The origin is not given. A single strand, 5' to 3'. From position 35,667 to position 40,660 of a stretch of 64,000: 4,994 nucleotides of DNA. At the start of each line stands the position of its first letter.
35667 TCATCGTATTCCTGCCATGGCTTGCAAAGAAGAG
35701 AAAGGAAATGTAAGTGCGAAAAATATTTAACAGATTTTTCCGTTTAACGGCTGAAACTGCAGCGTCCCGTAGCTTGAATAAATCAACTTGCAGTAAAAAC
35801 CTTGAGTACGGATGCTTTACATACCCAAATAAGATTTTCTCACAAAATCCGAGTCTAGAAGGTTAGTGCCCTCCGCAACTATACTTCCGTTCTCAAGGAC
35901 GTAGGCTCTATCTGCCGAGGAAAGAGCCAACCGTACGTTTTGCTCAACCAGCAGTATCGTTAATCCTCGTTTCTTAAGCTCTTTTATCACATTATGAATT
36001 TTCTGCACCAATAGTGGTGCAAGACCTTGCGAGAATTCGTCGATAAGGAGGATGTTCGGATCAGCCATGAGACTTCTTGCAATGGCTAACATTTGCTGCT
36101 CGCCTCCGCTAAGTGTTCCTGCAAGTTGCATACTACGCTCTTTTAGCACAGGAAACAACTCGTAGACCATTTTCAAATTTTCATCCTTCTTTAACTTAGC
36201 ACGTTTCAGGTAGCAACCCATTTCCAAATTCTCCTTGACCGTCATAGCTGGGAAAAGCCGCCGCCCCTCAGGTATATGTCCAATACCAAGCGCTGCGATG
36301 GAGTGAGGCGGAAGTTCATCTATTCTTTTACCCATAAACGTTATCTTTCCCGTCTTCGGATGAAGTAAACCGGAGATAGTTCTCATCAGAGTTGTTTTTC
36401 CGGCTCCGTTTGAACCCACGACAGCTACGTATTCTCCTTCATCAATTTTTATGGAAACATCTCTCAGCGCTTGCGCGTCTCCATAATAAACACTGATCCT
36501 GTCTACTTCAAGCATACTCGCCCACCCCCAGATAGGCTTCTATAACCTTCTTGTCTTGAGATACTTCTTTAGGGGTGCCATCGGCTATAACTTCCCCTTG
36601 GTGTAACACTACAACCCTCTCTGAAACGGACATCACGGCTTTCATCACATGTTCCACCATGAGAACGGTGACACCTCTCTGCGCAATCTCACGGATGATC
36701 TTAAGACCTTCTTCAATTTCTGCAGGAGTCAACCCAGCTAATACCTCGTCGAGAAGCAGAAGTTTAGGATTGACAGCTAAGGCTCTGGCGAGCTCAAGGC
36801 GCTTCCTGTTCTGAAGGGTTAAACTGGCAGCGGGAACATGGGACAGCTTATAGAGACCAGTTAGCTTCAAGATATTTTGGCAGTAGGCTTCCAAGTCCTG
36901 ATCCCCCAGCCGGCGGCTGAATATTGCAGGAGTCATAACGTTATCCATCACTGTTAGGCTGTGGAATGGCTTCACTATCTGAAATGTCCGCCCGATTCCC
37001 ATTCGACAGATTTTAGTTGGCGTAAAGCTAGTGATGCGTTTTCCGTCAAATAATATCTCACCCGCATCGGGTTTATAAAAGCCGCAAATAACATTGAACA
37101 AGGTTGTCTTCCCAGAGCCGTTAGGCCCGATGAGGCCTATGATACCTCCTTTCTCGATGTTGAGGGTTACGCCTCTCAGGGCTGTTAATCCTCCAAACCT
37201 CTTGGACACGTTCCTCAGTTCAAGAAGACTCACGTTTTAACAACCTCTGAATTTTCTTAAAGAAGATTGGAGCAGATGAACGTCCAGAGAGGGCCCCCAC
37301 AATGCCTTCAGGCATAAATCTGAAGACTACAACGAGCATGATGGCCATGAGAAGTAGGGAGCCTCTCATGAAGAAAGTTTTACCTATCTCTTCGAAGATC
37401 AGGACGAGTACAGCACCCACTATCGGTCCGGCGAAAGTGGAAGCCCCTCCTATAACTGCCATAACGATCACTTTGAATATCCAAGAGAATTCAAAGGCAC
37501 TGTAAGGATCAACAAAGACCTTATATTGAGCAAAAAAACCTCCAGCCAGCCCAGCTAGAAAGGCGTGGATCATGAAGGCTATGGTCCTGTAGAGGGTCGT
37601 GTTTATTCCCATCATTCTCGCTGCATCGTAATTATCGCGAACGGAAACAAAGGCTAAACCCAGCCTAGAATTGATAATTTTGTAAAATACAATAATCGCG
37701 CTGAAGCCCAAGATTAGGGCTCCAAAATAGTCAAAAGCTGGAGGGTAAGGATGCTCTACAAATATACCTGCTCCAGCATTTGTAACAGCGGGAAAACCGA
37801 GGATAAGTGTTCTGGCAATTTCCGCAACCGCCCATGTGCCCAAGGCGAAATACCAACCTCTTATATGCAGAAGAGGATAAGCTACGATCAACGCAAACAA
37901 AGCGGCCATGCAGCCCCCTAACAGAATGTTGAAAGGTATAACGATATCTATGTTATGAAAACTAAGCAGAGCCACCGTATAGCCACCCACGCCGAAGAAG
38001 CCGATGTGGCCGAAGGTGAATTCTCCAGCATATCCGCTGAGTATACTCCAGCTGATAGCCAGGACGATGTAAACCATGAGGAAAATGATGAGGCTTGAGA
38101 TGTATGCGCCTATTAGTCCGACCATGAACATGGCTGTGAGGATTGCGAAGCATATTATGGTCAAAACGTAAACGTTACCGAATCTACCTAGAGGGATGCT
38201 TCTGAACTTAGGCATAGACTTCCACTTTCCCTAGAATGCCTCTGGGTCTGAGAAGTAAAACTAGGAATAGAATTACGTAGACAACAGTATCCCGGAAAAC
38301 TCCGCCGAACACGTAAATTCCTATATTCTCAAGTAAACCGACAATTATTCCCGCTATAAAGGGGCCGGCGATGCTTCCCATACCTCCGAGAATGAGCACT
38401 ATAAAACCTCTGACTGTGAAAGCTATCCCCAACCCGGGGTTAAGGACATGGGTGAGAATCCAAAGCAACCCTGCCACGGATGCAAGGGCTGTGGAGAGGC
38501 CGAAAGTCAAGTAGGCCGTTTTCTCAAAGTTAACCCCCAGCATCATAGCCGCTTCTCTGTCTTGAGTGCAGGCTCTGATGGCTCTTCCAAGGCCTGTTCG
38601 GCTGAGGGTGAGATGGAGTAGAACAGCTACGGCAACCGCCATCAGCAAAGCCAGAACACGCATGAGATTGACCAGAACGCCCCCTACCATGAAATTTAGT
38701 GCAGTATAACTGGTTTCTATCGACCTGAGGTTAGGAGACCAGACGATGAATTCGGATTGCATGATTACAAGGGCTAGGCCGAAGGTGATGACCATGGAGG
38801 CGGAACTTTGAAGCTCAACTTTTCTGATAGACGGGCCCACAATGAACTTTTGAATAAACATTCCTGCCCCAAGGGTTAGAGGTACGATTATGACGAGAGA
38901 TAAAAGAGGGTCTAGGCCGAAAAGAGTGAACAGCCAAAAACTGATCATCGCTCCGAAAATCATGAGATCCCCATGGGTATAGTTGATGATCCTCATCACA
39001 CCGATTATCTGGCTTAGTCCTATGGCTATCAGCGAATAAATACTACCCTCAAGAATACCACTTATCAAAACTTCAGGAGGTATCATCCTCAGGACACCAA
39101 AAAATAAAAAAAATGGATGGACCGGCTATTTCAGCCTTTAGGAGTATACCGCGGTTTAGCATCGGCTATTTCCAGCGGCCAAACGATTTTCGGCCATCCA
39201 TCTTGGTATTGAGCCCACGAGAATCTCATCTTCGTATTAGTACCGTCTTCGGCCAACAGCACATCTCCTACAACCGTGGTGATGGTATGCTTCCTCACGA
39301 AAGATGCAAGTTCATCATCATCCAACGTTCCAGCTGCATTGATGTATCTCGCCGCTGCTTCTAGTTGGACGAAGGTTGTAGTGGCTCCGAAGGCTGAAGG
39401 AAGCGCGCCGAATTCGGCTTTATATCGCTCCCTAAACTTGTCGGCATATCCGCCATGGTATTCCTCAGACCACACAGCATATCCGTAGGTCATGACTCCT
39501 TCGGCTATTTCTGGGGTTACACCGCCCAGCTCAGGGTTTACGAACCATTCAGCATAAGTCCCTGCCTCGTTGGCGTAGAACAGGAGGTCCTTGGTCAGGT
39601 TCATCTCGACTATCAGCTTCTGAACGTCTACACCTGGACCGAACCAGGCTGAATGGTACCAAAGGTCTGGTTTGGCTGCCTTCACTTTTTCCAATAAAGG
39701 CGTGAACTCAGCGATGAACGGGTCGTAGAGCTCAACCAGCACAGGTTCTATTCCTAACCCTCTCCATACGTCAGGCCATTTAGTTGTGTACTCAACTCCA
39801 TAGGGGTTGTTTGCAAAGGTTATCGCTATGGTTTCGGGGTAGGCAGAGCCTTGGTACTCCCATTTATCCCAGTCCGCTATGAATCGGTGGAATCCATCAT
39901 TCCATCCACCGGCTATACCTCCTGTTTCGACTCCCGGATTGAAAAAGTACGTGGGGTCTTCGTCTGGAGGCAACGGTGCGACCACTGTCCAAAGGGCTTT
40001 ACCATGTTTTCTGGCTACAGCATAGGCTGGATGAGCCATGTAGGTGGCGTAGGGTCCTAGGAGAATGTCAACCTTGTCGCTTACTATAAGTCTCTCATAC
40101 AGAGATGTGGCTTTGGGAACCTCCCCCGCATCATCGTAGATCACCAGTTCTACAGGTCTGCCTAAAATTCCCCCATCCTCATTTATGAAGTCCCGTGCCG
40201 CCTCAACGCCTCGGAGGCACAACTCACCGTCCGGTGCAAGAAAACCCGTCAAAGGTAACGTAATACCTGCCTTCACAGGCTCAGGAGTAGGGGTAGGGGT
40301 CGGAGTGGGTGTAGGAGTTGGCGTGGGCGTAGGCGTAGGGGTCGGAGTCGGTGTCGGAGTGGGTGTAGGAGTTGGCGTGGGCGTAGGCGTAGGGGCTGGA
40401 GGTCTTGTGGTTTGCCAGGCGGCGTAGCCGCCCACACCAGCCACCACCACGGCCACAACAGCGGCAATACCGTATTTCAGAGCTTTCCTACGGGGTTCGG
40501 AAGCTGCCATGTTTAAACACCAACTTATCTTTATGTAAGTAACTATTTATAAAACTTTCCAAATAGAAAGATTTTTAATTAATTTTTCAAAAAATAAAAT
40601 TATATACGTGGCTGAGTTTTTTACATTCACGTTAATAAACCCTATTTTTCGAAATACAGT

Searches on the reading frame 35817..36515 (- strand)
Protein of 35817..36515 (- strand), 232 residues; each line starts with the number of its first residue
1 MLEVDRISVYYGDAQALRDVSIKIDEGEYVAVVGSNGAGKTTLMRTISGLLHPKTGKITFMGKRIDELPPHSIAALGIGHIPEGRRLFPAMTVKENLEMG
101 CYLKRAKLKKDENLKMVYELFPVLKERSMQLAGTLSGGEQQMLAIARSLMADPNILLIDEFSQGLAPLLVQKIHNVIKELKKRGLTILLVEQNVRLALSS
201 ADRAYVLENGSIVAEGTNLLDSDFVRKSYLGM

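Call 3: search_protein_families(library=pfam, proteins=[window:35817-36515:-])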
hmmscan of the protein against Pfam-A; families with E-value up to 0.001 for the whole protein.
window:35817-36515:- (232 aa): 7 families
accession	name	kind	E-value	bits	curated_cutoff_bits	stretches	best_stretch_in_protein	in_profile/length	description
PF00005.33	ABC_tran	-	1.3e-31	110.4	25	1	17-160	1-134/137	ABC transporter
PF13304.12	AAA_21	-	6e-10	40.1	27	1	131-189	237-295/304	AAA domain, putative AbiEii toxin, Type IV TA system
PF02463.25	SMC_N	-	2.5e-06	27.5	40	0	122-184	135-190/220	RecF/RecN/SMC N terminal domain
PF13555.12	AAA_29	-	4e-05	23.7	27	1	19-60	14-54/61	P-loop containing region of AAA domain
PF25199.1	nSTAND_NTPase5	-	0.00015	22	34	0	26-64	40-78/145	Novel STAND NTPase 5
PF13175.12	AAA_15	-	0.00018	21.7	32.1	1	16-54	13-50/374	AAA ATPase domain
PF13604.12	AAA_30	-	0.00048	20.4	27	0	27-190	18-122/191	AAA domain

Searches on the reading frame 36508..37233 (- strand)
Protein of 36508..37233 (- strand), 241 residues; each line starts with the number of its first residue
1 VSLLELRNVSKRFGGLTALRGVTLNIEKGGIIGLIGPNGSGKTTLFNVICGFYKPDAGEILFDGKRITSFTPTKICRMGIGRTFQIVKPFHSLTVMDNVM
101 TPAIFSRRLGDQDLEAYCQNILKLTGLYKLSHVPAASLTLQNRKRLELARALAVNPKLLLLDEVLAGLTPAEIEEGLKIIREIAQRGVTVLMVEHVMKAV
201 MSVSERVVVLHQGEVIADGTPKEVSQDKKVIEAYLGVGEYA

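Call 3: search_protein_families(library=pfam, proteins=[window:36508-37233:-])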
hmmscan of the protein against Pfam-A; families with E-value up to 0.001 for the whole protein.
window:36508-37233:- (241 aa): 4 families
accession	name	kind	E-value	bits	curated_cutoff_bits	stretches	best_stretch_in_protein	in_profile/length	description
PF00005.33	ABC_tran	-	5.8e-29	101.9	25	1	19-164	1-135/137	ABC transporter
PF12399.14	BCA_ABC_TP_C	-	1e-10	41.4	25.5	1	214-239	1-26/27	Branched-chain amino acid ATP-binding cassette transporter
PF13304.12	AAA_21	-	5.1e-05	23.9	27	1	31-49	1-19/304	AAA domain, putative AbiEii toxin, Type IV TA system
PF13476.12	AAA_23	-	6e-05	24.2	27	1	20-50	11-40/201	AAA domain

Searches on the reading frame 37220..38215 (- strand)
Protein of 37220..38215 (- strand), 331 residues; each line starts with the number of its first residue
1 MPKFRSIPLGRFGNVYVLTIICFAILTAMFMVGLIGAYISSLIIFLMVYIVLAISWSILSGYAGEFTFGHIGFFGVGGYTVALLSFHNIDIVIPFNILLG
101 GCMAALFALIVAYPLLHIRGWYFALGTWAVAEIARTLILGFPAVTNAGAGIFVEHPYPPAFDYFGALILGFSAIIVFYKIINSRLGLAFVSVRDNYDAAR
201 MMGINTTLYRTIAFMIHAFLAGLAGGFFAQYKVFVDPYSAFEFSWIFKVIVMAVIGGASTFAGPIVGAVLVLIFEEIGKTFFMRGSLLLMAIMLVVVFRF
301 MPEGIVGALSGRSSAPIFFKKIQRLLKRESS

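Call 3: search_protein_families(library=pfam, proteins=[window:37220-38215:-])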
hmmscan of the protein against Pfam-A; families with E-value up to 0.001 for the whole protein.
window:37220-38215:- (331 aa): 1 family
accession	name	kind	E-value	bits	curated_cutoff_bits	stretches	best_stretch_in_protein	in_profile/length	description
PF02653.21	BPD_transp_2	-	2.9e-34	118.9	26.8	1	39-297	2-268/269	Branched-chain amino acid transport system / permease component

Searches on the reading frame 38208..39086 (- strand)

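Call 3: search_protein_families(library=pfam, proteins=[window:38208-39086:-])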
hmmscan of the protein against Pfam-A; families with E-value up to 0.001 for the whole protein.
window:38208-39086:- (292 aa): 1 family
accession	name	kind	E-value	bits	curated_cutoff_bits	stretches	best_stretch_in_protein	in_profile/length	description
PF02653.21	BPD_transp_2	-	1.8e-33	116.3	26.8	1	8-277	3-269/269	Branched-chain amino acid transport system / permease component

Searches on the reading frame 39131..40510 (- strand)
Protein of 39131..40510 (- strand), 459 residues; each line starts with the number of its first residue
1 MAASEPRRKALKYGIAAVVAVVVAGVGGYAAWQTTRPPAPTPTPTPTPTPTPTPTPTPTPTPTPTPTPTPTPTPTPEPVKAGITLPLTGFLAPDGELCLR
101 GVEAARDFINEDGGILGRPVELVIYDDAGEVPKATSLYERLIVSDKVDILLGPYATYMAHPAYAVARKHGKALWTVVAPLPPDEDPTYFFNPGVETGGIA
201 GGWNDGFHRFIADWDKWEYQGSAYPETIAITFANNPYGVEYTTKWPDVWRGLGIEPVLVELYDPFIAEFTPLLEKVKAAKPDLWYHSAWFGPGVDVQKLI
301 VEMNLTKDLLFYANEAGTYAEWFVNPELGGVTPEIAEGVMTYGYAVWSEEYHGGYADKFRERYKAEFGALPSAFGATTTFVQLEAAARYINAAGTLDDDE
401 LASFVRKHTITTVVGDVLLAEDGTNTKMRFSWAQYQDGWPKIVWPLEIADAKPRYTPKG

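Call 3: search_protein_families(library=pfam, proteins=[window:39131-40510:-])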
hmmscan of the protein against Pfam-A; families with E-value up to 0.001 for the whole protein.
window:39131-40510:- (459 aa): 2 families
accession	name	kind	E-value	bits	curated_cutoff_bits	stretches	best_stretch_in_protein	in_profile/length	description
PF13458.12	Peripla_BP_6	-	6.4e-35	121.9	31.7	1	78-426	1-330/343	Periplasmic binding protein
PF13433.12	Peripla_BP_5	-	1.6e-10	41.1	27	1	80-174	2-96/363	Periplasmic binding protein domain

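Call 10: search_protein_families(library=ncbifam, proteins=[window:39131-40510:-], max_evalue=0.00001)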
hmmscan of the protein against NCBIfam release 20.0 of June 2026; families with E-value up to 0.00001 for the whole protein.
window:39131-40510:- (459 aa): 4 families
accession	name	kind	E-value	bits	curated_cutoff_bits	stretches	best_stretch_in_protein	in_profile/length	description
NF011933.0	PRK15404.1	subfamily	8.6e-12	44.8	477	1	77-170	25-117/370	high-affinity branched-chain amino acid ABC transporter substrate-binding protein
TIGR03669.1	urea_ABC_arch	equivalog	2.2e-09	36.8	494.8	1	91-156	13-78/375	urea ABC transporter substrate-binding protein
TIGR03407.1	urea_ABC_UrtA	exception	1.7e-06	27.2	492.75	0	79-156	1-78/361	urea ABC transporter substrate-binding protein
NF037973.1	metallo_SslE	exception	3.5e-06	24.7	3000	1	40-89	50-98/1519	lipoprotein metalloprotease SslE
